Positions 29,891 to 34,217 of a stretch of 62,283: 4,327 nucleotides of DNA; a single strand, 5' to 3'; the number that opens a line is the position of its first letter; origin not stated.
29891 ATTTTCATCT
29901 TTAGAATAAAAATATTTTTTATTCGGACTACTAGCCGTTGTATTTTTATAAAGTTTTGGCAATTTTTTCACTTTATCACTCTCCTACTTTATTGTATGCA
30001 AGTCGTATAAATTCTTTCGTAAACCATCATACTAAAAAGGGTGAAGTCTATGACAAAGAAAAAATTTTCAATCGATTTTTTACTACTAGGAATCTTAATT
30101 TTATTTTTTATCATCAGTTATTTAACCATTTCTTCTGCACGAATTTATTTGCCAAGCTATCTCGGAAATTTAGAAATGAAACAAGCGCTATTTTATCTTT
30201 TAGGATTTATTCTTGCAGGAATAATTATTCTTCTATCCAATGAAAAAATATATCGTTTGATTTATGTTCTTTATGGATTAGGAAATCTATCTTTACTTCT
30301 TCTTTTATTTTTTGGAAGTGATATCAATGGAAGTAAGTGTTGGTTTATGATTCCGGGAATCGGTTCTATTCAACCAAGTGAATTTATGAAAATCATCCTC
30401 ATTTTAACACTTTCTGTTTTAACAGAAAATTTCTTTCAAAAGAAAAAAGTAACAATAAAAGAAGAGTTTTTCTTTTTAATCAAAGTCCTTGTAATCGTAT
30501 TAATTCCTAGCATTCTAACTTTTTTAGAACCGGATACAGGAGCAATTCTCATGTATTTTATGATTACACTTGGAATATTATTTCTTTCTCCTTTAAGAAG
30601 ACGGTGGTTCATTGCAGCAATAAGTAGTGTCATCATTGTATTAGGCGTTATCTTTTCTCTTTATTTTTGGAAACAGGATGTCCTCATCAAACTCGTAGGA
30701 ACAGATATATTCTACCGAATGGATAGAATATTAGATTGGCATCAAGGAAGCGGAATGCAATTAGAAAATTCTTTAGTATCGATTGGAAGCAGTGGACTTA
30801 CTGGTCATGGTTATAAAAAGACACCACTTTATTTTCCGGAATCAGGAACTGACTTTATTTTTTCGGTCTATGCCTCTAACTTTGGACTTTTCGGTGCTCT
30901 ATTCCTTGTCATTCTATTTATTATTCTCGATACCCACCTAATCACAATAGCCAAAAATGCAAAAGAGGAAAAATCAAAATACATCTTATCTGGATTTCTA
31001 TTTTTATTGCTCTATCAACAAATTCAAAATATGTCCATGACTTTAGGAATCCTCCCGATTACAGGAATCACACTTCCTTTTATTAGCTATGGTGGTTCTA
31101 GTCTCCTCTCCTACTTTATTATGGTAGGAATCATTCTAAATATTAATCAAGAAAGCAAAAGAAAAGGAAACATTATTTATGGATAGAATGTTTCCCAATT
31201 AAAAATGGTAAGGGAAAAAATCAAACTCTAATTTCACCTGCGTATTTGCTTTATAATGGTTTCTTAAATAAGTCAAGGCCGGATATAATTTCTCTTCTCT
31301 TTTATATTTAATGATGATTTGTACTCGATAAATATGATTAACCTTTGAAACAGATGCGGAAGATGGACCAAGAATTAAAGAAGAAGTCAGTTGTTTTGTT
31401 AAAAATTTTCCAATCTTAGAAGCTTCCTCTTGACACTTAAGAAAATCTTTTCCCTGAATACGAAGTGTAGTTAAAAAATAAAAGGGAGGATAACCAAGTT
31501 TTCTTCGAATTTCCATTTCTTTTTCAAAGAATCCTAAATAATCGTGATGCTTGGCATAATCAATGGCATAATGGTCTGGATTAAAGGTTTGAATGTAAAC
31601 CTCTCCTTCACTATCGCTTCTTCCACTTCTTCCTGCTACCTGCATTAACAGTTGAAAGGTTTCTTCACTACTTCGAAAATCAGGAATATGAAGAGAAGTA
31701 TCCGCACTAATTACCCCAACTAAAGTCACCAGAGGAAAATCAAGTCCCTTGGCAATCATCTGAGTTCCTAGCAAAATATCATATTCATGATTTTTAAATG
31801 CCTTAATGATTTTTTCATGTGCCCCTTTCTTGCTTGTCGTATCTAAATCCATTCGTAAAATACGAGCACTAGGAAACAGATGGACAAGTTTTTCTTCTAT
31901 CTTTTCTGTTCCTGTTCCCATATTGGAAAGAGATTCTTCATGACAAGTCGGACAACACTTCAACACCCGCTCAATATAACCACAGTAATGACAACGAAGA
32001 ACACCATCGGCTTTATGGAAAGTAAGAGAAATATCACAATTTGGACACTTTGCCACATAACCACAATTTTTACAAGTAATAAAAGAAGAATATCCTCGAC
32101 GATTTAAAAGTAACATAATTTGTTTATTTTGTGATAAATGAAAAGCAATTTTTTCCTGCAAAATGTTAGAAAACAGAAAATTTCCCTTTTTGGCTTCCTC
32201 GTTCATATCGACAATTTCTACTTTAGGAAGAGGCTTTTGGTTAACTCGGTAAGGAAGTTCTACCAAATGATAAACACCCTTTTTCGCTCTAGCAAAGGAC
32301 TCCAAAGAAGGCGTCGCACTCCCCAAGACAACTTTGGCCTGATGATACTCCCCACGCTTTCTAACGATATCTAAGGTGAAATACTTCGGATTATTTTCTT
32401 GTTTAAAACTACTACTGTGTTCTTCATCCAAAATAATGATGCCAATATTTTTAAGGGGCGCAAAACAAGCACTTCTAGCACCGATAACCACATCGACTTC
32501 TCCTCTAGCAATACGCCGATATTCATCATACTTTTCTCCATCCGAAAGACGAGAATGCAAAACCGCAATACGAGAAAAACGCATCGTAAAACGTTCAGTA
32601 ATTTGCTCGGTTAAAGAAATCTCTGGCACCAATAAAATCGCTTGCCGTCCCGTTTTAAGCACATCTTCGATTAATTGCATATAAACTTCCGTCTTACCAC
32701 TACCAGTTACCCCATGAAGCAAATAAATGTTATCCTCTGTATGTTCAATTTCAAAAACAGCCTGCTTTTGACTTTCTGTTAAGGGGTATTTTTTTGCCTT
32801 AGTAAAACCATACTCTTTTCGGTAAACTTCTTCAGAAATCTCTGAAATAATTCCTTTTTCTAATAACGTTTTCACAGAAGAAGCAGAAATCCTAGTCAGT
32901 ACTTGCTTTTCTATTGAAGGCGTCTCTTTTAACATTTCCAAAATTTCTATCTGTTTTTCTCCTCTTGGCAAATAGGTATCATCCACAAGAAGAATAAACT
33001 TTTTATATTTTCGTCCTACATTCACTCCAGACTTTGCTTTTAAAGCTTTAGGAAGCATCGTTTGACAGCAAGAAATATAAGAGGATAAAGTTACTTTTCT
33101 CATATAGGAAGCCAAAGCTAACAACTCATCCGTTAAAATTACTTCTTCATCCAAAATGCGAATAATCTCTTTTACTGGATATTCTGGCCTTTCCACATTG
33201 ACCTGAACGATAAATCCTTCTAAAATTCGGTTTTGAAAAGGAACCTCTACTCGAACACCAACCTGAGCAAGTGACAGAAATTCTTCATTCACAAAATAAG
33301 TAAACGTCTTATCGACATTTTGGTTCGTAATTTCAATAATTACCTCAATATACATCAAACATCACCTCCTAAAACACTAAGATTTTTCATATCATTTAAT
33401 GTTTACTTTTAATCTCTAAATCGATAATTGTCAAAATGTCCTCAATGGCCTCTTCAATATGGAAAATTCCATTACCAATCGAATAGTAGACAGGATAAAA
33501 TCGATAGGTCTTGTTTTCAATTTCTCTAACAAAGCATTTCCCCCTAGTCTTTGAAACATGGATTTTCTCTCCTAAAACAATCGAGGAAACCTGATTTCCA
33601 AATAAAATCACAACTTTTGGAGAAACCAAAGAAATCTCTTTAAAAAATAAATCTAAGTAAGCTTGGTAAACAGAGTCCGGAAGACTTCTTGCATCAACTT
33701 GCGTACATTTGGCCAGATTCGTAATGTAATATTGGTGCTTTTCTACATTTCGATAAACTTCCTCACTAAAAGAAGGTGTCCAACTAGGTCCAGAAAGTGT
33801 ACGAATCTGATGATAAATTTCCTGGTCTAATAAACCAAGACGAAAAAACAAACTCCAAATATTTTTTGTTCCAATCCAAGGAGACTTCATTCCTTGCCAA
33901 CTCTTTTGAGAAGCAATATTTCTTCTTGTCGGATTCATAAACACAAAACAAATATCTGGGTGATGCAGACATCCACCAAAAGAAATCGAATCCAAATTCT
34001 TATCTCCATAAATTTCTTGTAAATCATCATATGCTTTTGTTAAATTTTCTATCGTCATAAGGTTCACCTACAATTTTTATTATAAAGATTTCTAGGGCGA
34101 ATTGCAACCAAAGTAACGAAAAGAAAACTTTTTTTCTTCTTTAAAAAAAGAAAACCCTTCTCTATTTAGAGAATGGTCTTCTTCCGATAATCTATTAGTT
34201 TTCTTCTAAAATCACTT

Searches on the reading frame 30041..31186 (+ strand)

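Call 47: search_protein_families(library=pfam, proteins=[window:30041-31186:+], max_evalue=0.0001)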
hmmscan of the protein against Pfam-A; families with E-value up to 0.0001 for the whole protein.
window:30041-31186:+ (381 aa): 1 family
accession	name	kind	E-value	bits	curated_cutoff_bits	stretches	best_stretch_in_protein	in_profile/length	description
PF01098.24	FTSW_RODA_SPOVE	-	4.4e-65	220.4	26.4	1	14-373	9-355/356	Cell cycle protein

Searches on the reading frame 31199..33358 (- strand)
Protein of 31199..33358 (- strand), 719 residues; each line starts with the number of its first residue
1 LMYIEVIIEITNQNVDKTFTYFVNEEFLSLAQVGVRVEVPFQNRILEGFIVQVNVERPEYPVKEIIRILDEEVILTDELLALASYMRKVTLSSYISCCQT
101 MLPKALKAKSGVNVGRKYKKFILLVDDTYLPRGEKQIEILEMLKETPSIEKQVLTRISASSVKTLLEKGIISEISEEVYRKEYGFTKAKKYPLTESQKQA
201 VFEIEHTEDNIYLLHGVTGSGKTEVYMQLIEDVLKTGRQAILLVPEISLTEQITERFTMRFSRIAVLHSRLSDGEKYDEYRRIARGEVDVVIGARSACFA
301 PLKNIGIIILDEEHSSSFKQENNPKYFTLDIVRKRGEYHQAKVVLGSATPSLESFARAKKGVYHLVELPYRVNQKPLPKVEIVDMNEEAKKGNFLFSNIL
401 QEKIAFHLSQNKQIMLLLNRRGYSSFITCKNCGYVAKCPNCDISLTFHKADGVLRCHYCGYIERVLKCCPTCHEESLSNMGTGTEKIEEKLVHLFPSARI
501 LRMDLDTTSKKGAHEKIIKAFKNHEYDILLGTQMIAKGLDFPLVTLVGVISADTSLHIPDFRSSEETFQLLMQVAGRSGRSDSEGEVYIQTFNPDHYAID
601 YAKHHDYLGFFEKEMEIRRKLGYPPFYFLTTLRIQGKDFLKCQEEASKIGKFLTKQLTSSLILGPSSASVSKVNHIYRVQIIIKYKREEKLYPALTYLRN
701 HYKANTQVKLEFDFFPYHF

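Call 47: search_protein_families(library=pfam, proteins=[window:31199-33358:-], max_evalue=0.0001)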
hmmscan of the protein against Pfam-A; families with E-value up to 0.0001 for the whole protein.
window:31199-33358:- (719 aa): 7 families
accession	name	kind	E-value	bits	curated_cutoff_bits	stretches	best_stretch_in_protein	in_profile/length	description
PF17764.6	PriA_3primeBD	-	4.6e-21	74.9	22.7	1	5-103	1-96/96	3'DNA-binding domain (3'BD)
PF00270.35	DEAD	-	4.7e-20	72.4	26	1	194-353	1-162/167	DEAD/DEAH box helicase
PF04851.21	ResIII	-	2.3e-16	60.6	22.5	1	191-351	2-163/164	Type III restriction enzyme, res subunit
PF18074.6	PriA_C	-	2.4e-16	60.8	26.9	1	625-714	1-93/95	Primosomal protein N C-terminal domain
PF18319.7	Zn_ribbon_PriA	-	1.3e-13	51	26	1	438-464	1-27/27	PriA DNA helicase Cys-rich region (CRR) domain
PF00271.37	Helicase_C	-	1.6e-12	48.1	23.5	1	497-581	39-109/110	Helicase conserved C-terminal domain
PF13604.12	AAA_30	-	5.5e-05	23.4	27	1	193-279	2-82/191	AAA domain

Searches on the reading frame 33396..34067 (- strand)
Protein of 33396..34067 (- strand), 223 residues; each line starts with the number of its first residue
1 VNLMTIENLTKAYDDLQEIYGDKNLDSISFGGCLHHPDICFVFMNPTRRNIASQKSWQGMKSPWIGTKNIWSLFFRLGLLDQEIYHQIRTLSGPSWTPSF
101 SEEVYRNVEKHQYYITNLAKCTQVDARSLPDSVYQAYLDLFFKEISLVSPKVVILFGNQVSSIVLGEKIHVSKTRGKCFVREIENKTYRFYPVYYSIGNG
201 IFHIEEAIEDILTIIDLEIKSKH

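Call 47: search_protein_families(library=pfam, proteins=[window:33396-34067:-], max_evalue=0.0001)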
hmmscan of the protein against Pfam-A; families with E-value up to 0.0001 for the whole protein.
window:33396-34067:- (223 aa): 1 family
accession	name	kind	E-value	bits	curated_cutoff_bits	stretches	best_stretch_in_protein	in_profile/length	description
PF03167.25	UDG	-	3.2e-08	34.2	24.3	1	36-184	7-108/141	Uracil DNA glycosylase superfamily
